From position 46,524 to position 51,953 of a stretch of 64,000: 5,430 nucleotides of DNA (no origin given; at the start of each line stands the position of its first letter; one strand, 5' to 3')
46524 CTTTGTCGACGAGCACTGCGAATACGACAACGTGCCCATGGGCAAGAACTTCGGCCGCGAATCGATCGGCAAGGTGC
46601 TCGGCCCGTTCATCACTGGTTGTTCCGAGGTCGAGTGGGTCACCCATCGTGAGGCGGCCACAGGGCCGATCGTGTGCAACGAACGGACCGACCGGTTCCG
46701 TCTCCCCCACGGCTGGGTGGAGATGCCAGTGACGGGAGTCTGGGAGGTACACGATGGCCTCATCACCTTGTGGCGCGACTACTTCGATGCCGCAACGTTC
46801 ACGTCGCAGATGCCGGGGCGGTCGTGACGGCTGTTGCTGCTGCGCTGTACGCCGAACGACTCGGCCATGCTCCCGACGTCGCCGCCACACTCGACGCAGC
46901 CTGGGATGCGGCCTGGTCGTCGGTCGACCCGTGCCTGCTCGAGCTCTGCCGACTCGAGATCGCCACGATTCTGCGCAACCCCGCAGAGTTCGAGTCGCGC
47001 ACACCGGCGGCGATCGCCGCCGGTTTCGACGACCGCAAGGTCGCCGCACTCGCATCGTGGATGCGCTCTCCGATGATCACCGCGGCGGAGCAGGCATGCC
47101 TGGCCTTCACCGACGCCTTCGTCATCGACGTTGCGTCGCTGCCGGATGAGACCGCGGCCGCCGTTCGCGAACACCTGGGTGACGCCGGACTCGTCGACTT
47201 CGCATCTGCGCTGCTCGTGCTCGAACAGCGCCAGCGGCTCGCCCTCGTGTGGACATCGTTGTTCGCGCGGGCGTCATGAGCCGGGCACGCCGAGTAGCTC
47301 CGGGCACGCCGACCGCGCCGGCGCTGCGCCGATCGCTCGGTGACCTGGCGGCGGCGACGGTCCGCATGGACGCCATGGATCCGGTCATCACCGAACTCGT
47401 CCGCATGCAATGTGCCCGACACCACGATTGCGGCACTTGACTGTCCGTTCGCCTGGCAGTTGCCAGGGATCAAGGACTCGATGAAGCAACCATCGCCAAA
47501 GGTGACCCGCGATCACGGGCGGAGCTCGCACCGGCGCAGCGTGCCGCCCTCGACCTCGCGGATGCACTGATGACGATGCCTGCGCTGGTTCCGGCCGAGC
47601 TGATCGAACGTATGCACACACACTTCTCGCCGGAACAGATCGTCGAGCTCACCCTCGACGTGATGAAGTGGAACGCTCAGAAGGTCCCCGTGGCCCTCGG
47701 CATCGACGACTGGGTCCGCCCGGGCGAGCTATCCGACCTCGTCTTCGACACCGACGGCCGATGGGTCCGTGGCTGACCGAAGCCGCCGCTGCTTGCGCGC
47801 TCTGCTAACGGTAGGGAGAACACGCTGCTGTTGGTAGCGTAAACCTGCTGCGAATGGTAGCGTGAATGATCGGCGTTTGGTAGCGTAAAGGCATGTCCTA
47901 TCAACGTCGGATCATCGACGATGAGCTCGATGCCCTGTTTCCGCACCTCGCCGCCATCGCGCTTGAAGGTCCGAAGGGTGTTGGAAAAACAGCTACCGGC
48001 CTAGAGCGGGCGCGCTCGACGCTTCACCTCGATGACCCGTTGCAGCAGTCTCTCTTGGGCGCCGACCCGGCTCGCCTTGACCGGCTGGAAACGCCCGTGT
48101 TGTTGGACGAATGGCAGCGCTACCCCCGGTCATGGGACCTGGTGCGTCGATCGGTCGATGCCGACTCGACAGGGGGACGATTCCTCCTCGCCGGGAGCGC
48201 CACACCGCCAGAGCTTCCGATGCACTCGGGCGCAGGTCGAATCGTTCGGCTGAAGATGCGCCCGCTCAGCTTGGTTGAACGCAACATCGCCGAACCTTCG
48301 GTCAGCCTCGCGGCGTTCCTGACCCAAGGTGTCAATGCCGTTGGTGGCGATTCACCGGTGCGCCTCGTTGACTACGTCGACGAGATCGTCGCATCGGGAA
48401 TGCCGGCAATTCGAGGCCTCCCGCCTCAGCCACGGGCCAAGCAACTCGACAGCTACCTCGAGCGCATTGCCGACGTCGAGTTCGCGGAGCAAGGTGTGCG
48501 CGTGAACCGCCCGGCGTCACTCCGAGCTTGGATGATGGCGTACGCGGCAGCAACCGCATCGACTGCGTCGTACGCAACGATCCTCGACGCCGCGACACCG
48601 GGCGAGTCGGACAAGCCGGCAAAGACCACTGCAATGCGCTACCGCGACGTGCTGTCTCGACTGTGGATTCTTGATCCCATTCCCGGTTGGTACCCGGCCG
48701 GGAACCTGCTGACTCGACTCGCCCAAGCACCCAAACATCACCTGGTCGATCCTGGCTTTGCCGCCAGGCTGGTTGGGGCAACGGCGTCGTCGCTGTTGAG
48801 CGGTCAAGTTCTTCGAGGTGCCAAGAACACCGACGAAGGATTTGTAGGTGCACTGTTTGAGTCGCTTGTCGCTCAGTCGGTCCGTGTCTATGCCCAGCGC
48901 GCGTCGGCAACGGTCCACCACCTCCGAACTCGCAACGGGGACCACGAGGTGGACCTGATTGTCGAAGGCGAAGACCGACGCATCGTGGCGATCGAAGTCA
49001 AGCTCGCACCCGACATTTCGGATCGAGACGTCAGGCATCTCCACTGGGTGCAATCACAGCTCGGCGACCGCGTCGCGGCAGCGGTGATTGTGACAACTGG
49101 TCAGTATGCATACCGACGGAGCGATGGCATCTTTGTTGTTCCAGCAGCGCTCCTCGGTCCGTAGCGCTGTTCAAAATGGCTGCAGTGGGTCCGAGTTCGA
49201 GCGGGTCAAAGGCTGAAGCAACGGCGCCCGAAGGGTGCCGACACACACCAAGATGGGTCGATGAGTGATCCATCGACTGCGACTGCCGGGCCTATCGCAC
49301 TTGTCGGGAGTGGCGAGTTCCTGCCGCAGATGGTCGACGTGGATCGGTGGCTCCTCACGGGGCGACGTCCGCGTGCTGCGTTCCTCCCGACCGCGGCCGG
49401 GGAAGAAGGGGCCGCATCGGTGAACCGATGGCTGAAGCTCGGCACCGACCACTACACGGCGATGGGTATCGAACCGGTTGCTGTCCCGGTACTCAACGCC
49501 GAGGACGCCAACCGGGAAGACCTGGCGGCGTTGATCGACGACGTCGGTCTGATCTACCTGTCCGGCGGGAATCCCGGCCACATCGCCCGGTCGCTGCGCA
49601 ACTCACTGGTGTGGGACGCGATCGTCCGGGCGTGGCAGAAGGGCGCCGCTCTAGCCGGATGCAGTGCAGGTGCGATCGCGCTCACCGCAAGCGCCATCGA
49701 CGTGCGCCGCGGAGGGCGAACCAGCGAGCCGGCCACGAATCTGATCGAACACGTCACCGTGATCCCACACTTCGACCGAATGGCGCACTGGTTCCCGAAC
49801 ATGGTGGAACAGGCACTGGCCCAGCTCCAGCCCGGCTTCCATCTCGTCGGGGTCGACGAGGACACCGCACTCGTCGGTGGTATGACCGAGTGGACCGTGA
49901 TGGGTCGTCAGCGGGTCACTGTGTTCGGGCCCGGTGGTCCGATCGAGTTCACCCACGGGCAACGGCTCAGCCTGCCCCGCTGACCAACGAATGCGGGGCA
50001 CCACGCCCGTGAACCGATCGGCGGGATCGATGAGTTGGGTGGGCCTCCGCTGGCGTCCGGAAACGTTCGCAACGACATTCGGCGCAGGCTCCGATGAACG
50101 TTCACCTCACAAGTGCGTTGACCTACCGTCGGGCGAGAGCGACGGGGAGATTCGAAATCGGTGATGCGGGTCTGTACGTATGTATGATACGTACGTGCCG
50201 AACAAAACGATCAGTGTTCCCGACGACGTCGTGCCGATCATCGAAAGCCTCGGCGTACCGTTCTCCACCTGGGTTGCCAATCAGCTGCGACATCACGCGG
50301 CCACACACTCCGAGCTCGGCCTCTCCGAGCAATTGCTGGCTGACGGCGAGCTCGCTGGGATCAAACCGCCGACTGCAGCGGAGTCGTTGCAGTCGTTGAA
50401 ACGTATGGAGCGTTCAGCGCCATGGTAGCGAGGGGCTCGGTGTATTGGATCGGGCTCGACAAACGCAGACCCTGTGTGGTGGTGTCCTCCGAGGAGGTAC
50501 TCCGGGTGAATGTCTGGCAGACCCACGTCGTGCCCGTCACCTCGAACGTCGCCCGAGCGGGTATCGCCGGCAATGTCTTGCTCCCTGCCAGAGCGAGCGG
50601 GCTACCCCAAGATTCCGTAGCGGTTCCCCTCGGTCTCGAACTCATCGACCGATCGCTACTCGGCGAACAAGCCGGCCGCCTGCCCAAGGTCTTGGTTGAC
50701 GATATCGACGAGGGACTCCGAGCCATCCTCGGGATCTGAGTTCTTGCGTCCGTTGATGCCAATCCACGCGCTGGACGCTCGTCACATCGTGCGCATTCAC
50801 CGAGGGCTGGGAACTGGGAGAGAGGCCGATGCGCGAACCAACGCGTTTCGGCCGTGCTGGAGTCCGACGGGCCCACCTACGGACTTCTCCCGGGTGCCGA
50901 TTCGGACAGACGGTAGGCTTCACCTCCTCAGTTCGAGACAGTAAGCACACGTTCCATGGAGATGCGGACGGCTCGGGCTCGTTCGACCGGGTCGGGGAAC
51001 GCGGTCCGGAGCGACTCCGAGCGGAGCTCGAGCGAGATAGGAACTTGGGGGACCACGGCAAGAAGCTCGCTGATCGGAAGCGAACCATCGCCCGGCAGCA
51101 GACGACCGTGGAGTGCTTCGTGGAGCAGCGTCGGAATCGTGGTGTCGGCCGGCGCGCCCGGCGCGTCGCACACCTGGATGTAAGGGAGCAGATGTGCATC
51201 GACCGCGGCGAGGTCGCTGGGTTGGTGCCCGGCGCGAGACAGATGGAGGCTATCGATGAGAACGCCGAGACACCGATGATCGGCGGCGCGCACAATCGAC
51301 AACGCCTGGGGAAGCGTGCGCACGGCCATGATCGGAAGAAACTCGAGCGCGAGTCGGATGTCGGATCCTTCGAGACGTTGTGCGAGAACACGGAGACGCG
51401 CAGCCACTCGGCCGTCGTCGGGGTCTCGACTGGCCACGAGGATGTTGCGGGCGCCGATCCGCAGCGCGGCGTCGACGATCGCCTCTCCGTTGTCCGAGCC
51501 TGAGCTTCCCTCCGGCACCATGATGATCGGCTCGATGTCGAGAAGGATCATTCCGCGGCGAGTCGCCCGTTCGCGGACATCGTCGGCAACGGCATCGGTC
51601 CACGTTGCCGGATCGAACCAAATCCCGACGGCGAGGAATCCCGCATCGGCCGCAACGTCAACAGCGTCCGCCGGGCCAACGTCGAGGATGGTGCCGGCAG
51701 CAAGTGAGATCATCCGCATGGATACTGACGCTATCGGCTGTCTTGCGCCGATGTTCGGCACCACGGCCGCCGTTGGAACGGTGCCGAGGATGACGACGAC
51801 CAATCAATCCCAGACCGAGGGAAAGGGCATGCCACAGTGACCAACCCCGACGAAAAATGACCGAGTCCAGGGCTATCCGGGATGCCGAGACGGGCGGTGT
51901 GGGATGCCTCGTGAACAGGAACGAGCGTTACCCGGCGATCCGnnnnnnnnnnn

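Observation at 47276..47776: Second CMD/AhpD-family gene with TGA at the same CxxC position and its own hairpin: candidate CxxU selenoprotein (2)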

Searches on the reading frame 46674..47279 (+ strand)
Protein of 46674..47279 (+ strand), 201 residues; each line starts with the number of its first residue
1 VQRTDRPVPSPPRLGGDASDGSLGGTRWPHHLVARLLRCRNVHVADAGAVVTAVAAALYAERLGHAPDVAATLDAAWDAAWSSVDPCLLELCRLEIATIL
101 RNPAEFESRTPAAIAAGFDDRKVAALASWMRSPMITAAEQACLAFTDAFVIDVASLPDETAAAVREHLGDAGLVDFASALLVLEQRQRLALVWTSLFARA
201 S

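Call 7: search_protein_families(library=pfam, proteins=[window:46674-47279:+], max_evalue=0.01)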
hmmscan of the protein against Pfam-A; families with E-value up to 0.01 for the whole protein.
window:46674-47279:+ (201 aa): 1 family
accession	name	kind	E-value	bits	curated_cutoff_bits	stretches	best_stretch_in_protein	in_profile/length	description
PF02627.25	CMD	-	0.00083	19.7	23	1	68-147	2-83/84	Carboxymuconolactone decarboxylase family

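Call 8: search_protein_families(library=ncbifam, proteins=[window:46674-47279:+], max_evalue=0.01)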
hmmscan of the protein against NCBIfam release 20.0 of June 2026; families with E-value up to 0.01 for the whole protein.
window:46674-47279:+ (201 aa): 1 family
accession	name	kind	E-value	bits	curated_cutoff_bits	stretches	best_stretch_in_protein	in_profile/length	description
NF053654.1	GroundWater_YciW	equivalog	1.5e-05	24.8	310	1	84-178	60-154/179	YciW-related (seleno)protein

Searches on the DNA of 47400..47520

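Call 65: search_rna_families(source=window, start=47400, end=47520, threshold=evalue, max_evalue=10)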
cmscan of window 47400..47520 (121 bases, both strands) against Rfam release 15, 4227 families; matches with E-value up to 10: 2.
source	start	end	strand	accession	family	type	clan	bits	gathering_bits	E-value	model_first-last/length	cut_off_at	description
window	47430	47472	-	RF02440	SpF59_sRNA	Gene; sRNA;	-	14.5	37.2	1.3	1-54/54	no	Streptococcus sRNA SpF59 (ldcC RNA)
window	47459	47477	+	RF01346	CRISPR-DR36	Gene; CRISPR;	-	9.2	38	9.4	1-36/36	no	CRISPR RNA direct repeat element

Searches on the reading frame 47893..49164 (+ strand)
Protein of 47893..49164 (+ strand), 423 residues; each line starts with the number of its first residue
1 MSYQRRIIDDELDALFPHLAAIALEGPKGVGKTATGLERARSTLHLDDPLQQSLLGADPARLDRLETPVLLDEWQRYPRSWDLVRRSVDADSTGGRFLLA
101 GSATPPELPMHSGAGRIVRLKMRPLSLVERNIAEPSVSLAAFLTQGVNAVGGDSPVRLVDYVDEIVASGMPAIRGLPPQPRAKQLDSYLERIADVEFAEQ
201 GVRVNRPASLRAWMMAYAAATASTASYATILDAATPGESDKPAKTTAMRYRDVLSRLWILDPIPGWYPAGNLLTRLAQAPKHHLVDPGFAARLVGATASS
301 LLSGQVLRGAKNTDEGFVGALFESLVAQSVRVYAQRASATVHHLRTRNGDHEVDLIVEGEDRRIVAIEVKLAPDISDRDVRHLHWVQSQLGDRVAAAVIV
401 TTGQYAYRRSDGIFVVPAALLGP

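Call 15: find_encoding_contigs(protein=window:47893-49164:+, flank=3000, max_places=4)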
Protein window:47893-49164:+ (423 aa): no gene with exactly this product is on record in the collection.

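Call 46: search_protein_families(library=pfam, proteins=[window:47893-49164:+], max_evalue=0.0001)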
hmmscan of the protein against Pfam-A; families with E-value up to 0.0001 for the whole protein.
window:47893-49164:+ (423 aa): 2 families
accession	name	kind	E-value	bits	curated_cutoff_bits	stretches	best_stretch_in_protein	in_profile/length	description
PF13635.12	DUF4143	-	8.1e-25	87.9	28.1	1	203-371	9-159/160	Domain of unknown function (DUF4143)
PF13173.12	AAA_14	-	8.2e-09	36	27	1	21-129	4-127/129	AAA domain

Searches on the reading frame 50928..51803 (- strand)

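Call 46: search_protein_families(library=pfam, proteins=[window:50928-51803:-], max_evalue=0.0001)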
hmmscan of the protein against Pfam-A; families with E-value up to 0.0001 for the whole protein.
window:50928-51803:- (291 aa): 1 family
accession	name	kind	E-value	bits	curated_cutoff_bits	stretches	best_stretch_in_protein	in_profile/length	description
PF01261.30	AP_endonuc_2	-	3.8e-16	60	31.1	1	48-271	1-234/249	Xylose isomerase-like TIM barrel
